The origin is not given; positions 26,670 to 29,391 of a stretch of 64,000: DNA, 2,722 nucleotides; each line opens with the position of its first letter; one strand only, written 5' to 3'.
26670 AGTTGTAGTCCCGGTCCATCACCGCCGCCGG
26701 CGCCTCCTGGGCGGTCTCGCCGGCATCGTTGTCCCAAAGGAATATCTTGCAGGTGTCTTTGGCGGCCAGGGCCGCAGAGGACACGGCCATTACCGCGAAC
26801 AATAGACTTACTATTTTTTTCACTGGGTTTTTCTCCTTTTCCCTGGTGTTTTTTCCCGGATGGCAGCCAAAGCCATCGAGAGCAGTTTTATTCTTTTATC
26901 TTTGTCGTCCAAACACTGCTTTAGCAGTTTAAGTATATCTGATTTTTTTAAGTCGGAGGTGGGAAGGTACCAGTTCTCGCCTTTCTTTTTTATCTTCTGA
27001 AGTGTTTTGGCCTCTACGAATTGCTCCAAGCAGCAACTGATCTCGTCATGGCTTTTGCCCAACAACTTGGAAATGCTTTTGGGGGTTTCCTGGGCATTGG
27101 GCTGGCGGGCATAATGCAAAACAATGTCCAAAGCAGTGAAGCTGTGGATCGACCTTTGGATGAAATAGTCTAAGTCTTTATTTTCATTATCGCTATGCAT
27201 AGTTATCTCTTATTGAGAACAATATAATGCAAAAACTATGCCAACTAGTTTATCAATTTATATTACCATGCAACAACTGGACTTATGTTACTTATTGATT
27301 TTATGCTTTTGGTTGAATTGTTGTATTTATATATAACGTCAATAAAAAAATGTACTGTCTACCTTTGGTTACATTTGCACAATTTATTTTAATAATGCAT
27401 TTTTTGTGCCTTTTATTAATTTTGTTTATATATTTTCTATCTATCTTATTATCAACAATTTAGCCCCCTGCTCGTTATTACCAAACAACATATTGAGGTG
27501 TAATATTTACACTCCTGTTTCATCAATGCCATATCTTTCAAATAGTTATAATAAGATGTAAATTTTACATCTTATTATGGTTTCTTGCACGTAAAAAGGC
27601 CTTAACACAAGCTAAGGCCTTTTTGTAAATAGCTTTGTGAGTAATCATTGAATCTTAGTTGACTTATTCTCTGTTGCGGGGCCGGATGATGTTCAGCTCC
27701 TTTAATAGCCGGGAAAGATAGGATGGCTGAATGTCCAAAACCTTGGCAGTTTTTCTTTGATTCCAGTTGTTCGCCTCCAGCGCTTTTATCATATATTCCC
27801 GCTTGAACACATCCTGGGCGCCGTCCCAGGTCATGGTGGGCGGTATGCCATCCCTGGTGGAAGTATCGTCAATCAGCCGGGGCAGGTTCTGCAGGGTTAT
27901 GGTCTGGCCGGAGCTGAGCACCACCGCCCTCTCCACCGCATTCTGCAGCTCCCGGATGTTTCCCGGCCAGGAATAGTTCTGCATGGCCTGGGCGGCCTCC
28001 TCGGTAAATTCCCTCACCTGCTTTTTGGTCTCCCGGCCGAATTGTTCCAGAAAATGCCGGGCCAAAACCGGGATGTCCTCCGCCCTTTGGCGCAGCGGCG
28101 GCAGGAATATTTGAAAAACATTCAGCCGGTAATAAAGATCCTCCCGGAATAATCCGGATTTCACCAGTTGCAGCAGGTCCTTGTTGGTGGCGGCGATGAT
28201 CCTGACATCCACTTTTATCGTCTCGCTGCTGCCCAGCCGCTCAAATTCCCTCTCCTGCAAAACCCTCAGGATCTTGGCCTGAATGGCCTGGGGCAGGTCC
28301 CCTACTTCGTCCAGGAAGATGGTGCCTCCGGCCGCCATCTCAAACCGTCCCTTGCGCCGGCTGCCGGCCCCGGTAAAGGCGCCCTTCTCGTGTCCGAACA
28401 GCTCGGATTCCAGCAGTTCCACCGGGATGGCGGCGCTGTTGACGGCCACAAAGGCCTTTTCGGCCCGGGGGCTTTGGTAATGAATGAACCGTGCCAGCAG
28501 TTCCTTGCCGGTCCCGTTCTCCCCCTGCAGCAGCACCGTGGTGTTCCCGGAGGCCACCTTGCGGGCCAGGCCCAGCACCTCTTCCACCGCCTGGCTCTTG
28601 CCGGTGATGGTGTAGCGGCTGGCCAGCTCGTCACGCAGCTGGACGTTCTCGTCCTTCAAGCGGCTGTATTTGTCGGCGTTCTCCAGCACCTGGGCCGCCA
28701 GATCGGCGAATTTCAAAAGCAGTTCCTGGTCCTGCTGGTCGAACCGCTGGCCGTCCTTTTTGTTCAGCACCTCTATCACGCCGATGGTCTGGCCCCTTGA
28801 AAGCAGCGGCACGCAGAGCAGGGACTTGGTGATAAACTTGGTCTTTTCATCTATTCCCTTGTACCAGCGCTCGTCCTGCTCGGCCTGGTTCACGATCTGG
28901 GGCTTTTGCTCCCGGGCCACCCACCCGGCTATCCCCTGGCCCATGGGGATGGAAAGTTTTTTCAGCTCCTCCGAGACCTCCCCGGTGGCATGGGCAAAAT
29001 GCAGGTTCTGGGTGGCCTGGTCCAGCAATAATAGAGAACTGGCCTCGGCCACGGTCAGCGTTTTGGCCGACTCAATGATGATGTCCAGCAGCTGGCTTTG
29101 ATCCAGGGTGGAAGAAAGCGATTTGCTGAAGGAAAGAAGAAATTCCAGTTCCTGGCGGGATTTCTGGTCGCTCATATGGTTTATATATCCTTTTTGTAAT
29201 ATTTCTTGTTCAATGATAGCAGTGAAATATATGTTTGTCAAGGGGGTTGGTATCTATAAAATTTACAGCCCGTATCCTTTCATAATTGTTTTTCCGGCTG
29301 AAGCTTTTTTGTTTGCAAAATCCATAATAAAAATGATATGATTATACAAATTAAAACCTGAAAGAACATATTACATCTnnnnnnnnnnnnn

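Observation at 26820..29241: Sigma54 regulon in miniature: GAF-bEBP, 31-bp palindrome, -24/-12 promoter, wHTH gene and T9SS cargo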

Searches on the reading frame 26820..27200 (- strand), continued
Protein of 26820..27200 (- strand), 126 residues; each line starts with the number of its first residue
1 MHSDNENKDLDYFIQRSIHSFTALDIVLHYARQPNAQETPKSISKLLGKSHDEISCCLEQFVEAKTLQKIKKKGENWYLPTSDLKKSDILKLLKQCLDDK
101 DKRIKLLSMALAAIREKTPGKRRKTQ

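Call 69: find_encoding_contigs(protein=P0150, flank=5000, max_places=3)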
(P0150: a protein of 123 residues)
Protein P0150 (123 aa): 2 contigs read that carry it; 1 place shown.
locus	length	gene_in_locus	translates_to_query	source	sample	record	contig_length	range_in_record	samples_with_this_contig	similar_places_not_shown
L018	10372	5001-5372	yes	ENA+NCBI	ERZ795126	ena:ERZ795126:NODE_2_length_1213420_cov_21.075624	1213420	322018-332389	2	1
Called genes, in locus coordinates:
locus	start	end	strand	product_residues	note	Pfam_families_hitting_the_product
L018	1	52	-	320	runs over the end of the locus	PF04055:Radical_SAM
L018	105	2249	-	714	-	PF00580:UvrD-helicase, PF01443:Viral_helicase1 (faint), PF13245:AAA_19, PF13604:AAA_30 (faint), PF13361:UvrD_C, PF13538:UvrD_C_2, PF21196:PcrA_UvrD_tudor (weak)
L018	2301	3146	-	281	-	-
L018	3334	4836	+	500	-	PF01590:GAF, PF13185:GAF_2, PF13492:GAF_3, PF00158:Sigma54_activat, PF14532:Sigma54_activ_2, PF07728:AAA_5 (weak), PF25601:AAA_lid_14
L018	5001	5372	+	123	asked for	-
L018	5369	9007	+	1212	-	PF13860:FlgD_ig (weak), PF18962:Por_Secre_tail (weak)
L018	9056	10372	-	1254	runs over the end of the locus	PF00515:TPR_1 (faint), PF07721:TPR_4 (faint), PF00211:Guanylate_cyc, PF13191:AAA_16, PF13424:TPR_12, PF17874:TPR_MalT (weak), PF13424:TPR_12, PF17874:TPR_MalT, +5 more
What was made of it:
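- It stays beside the cluster in L018, where the genes on the activator side differ (call 69).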

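Call 71: find_encoding_contigs(protein=P0148, flank=5000, max_places=2)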
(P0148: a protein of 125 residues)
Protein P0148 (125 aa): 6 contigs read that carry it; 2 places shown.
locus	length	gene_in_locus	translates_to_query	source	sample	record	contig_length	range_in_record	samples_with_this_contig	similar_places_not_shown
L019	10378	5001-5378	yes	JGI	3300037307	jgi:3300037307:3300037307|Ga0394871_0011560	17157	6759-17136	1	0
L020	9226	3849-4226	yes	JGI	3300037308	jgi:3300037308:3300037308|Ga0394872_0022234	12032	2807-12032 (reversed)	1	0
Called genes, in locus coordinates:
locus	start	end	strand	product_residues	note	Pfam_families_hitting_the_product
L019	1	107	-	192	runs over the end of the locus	PF10531:SLBB, PF22461:SLBB_2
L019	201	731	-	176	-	PF08212:Lipocalin_2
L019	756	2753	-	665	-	PF00456:Transketolase_N, PF13292:DXP_synthase_N (faint), PF02779:Transket_pyr, PF22613:Transketolase_C_1, PF02780:Transketolase_C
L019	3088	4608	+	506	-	PF01590:GAF, PF13185:GAF_2, PF13492:GAF_3, PF00158:Sigma54_activat, PF14532:Sigma54_activ_2, PF07728:AAA_5, PF25601:AAA_lid_14, PF02954:HTH_8 (weak)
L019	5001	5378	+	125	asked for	-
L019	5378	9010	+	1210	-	PF13860:FlgD_ig, PF18962:Por_Secre_tail (weak)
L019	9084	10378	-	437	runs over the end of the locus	?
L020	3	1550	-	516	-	?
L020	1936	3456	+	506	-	PF01590:GAF, PF13185:GAF_2, PF13492:GAF_3, PF00158:Sigma54_activat, PF14532:Sigma54_activ_2, PF07728:AAA_5, PF25601:AAA_lid_14, PF02954:HTH_8 (weak)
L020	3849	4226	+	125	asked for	-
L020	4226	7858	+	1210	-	PF13860:FlgD_ig, PF18962:Por_Secre_tail (weak)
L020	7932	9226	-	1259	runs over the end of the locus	PF00211:Guanylate_cyc, PF13191:AAA_16, PF17874:TPR_MalT (weak), PF13424:TPR_12, PF14938:SNAP (weak), PF17874:TPR_MalT, PF13424:TPR_12, PF17874:TPR_MalT, +7 more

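Call 72: find_encoding_contigs(protein=P0151, flank=5000, max_places=2)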
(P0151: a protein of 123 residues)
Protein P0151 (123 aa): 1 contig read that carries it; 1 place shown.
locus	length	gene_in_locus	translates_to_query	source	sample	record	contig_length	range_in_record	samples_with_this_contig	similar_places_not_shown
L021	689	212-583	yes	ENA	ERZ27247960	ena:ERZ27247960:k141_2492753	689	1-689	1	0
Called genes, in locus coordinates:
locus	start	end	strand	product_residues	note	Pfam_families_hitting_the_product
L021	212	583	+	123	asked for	-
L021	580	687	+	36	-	?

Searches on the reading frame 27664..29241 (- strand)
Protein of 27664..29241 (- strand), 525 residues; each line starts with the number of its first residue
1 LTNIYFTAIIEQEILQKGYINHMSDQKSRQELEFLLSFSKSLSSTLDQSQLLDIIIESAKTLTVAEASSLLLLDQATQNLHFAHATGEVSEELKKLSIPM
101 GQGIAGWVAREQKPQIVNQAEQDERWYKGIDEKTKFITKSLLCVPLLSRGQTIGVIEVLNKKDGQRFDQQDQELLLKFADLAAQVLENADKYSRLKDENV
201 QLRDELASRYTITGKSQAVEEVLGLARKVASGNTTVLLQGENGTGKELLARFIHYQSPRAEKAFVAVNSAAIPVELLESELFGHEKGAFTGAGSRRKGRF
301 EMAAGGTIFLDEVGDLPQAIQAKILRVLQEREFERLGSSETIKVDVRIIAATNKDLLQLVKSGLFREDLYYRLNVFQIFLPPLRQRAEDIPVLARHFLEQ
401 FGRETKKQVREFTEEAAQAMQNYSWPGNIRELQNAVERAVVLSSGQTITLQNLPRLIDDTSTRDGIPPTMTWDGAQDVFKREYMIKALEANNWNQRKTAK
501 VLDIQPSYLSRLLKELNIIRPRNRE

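Call 4: search_protein_families(library=pfam, proteins=[window:27664-29241:-], max_evalue=0.01)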
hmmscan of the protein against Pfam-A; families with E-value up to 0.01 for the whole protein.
window:27664-29241:- (525 aa): 13 families
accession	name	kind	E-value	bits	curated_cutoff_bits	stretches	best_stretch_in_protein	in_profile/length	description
PF00158.32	Sigma54_activat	-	4.2e-71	238.5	20.2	1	212-378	1-167/168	Sigma-54 interaction domain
PF25601.1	AAA_lid_14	-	1.7e-29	101.9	27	1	384-462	1-79/87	AAA+ ATPase lid domain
PF13185.12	GAF_2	-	1e-21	78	28.6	1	46-187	2-136/136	GAF domain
PF14532.12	Sigma54_activ_2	-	5.2e-20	72.5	25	1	214-383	2-138/138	Sigma-54 interaction domain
PF01590.32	GAF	-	3.7e-18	66.8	22.4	1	49-186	3-133/133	GAF domain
PF13492.12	GAF_3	-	1.2e-13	52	27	1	48-188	2-129/129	GAF domain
PF07728.20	AAA_5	-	4.3e-08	33.7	22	1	236-354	2-123/139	AAA domain (dynein-related subfamily)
PF02954.25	HTH_8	-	1.6e-06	28.2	22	1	481-515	7-41/42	Bacterial regulatory protein, Fis family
PF01078.27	Mg_chelatase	-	0.00013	21.9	20.3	1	229-353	18-157/207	Magnesium chelatase, subunit ChlI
PF00004.35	AAA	-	0.0046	17.8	21.2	0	236-364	1-118/131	ATPase family associated with various cellular activities (AAA)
PF01381.28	HTH_3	-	0.0074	16.7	23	0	486-520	3-37/55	Helix-turn-helix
PF13191.12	AAA_16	-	0.0087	17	32.6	1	213-277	3-73/167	AAA ATPase domain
PF20030.5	bpMoxR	-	0.0091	15.5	27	0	307-353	100-145/205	MoxR domain in the MoxR-vWA-beta-propeller ternary systems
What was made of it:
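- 27664..29175 (-): Gene for the GAF / AAA+ / Fis-HTH sigma-54 activator (bEBP), 503 aa. The open frame extends to TTG 29241. Pfam GAF_2, Sigma54_activat, AAA_lid_14 and HTH_8 (call 4).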

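Call 29: search_protein_families(library=ncbifam, proteins=[window:27664-29175:-], max_evalue=0.01)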
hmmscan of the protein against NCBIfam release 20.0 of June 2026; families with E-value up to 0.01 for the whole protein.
window:27664-29175:- (503 aa): 32 families (the best 25 are shown)
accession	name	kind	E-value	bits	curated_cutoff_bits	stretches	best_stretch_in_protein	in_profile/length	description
TIGR01817.1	nifA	equivalog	8.1e-128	427.5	528.85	2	9-430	3-437/534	nif-specific transcriptional activator NifA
NF041552.1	TF_PrdR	equivalog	5.9e-110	368.3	795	1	158-488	239-570/577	sigma-54 dependent transcriptional regulator PrdR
NF008469.0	PRK11361.1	equivalog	1.1e-107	360.6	714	1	164-492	116-452/461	acetoacetate metabolism transcriptional regulator AtoC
NF003451.0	PRK05022.1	equivalog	2.4e-106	356.5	476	1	12-496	8-510/512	nitric oxide reductase transcriptional regulator NorR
TIGR02915.1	PEP_resp_reg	equivalog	1e-101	341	502.6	1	161-495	110-443/445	PEP-CTERM-box response regulator transcription factor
TIGR01818.1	ntrC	equivalog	1.6e-100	337.1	558.6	1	174-455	120-401/463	nitrogen regulation protein NR(I)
NF038308.1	RNA_repair_RtcR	equivalog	5.3e-99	332.4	650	1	166-450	156-451/530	RNA repair transcriptional activator RtcR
NF011958.0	PRK15429.1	equivalog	4.6e-94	316.4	830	1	72-457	251-647/692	formate hydrogenlyase transcriptional activator FlhA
NF007689.0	PRK10365.1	equivalog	2.6e-93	313.2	760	1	162-483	115-431/441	sigma-54-dependent response regulator transcription factor ZraR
NF050807.1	TransRegFlbDCaul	equivalog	3.1e-92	309.8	750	1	192-431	122-361/454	sigma-54-dependent transcriptional regulator FlbD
NF041906.1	V4R_TF_MobR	exception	3.8e-90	302.9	999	1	187-491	231-541/544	phenol degradation transcriptional regulator MobR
NF051870.1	NAssimRespRegNtrX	equivalog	6.9e-90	302.1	600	1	163-495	114-451/452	nitrogen assimilation response regulator NtrX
TIGR02974.1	phageshock_pspF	equivalog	1.8e-89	300.3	443.55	1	191-430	2-242/336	phage shock protein operon transcriptional activator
NF008176.1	PRK10923.1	equivalog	1.1e-85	288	620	1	181-443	131-393/469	nitrogen regulation protein NR(I)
NF011695.0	PRK15115.1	equivalog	1.4e-85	287.7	763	1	186-479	133-421/445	two-component system response regulator GlrR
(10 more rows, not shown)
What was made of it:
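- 27664..29175 (-): The best NCBIfam model, NifA, is below its cut-off (call 29).
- On NifA (TIGR01817 equivalog): 427.5 bits against a cut-off of 528.85 (call 29).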

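Call 46: search_solved_structures(query=window:27664-29175:-, max_evalue=1e-20)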
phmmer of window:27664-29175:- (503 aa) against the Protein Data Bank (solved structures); distinct sequences matched with E-value up to 1e-20: 38.
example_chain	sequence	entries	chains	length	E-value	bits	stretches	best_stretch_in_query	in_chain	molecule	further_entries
9qq6_C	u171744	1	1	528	5.2e-92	312.4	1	58-496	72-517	Nif-specific regulatory protein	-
1ojl_A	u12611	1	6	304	9.8e-85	288.5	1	191-484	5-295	TRANSCRIPTIONAL REGULATORY PROTEIN ZRAR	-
4l4u_A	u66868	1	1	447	4e-80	273.3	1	164-496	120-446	Transcriptional regulator (NtrC family)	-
6jdi_A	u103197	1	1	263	6.3e-80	272.6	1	189-434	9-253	Nitrogen assimilation regulatory protein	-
6j7e_A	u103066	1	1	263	3.1e-79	270.3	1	189-434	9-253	Nitrogen assimilation regulatory protein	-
6iy8_A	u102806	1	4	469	3.9e-79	270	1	175-431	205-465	Positive regulator CapR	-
7ejw_C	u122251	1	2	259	4.5e-79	269.8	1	189-433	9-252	Transcriptional regulator FleQ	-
5exp_A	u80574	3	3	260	6e-79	269.4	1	189-433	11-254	Transcriptional regulator FleQ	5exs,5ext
5exx_A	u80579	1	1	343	6.9e-79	269.2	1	189-435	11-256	Transcriptional regulator FleQ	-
6jdl_A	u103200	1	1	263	8.2e-79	268.9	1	189-434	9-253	Nitrogen assimilation regulatory protein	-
8p53_C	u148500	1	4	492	8.2e-79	268.9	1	188-435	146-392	Transcriptional regulator FleQ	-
8pb9_D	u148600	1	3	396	9.7e-79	268.7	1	188-433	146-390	Transcriptional regulator FleQ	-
26jl_A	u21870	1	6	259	2.6e-78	267.3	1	190-433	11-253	Flagellar regulatory protein A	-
3dzd_A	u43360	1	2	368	4.8e-78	266.4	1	191-426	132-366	Transcriptional regulator (NtrC family)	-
1ny5_A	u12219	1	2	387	6.2e-77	262.7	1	164-435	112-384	transcriptional regulator (NtrC family)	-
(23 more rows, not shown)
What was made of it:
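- Closest known: NifA-dependent nif promoters. Same: NifA is the best NCBIfam model and the best PDB hit (calls 29, 46).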
